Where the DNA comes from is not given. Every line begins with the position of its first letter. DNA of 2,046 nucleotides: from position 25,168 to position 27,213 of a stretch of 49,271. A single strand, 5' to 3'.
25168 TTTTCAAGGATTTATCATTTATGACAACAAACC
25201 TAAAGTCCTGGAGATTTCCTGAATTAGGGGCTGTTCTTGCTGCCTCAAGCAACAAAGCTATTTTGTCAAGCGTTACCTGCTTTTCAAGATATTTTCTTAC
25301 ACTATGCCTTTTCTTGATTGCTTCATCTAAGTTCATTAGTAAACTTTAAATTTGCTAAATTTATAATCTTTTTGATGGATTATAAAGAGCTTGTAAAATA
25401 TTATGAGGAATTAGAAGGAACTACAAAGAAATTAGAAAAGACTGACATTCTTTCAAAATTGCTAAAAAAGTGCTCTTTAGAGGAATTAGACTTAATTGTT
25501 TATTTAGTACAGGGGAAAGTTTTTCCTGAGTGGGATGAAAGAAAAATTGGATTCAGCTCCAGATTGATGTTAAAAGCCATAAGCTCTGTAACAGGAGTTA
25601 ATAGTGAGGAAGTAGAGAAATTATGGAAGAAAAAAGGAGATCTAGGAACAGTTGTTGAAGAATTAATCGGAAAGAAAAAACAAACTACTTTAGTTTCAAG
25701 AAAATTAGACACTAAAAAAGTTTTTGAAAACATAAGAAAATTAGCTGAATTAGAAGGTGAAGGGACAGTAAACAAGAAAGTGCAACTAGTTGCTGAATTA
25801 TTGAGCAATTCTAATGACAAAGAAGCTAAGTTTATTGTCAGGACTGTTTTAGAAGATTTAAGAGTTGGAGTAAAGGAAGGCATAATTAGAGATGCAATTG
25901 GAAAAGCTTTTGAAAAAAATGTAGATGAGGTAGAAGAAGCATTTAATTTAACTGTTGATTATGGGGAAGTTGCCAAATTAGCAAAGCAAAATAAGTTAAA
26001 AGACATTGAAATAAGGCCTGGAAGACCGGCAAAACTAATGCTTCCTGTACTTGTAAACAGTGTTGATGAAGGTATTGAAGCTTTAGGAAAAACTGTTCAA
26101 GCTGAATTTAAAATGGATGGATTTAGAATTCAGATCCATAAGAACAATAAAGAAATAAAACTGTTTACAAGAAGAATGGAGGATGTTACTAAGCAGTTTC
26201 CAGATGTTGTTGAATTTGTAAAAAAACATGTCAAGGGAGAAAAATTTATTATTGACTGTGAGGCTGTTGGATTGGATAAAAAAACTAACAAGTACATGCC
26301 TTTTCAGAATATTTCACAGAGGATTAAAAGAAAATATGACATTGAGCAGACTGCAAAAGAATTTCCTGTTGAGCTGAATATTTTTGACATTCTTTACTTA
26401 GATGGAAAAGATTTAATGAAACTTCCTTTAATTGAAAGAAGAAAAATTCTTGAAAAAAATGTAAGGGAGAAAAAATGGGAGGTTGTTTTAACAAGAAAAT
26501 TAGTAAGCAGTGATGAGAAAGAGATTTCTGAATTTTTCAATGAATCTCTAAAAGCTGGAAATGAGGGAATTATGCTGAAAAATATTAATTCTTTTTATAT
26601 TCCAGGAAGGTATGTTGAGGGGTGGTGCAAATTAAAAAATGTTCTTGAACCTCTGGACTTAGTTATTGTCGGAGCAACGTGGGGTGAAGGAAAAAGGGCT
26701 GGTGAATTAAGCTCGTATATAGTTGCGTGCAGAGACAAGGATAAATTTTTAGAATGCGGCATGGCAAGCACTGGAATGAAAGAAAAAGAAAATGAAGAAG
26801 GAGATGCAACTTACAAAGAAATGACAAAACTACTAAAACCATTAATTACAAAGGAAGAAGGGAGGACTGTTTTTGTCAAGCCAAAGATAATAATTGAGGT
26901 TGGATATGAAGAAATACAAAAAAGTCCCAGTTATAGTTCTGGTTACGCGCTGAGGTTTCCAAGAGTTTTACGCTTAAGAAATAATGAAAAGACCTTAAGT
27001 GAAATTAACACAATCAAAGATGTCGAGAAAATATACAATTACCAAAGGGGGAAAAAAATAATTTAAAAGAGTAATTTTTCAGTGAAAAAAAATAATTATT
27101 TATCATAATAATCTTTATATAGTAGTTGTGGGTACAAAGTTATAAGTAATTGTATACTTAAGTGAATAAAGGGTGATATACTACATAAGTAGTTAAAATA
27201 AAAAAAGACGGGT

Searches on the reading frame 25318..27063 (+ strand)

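Call 32: search_protein_families(library=pfam, proteins=[window:25318-27063:+], max_evalue=0.001)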
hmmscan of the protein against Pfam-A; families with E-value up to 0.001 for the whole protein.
window:25318-27063:+ (582 aa): 4 families
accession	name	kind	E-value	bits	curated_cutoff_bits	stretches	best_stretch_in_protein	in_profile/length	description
PF01068.26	DNA_ligase_A_M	-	3.5e-59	200.3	26.2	1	241-440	2-204/204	ATP dependent DNA ligase domain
PF04675.19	DNA_ligase_A_N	-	1.5e-40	139.7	24.6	1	22-194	2-173/174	DNA ligase N terminus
PF04679.21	DNA_ligase_A_C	-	2.8e-15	56.9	27.5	1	460-555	1-92/94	ATP dependent DNA ligase C terminal region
PF09414.15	RNA_ligase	-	4.2e-05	24.2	27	1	259-426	2-161/171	RNA ligase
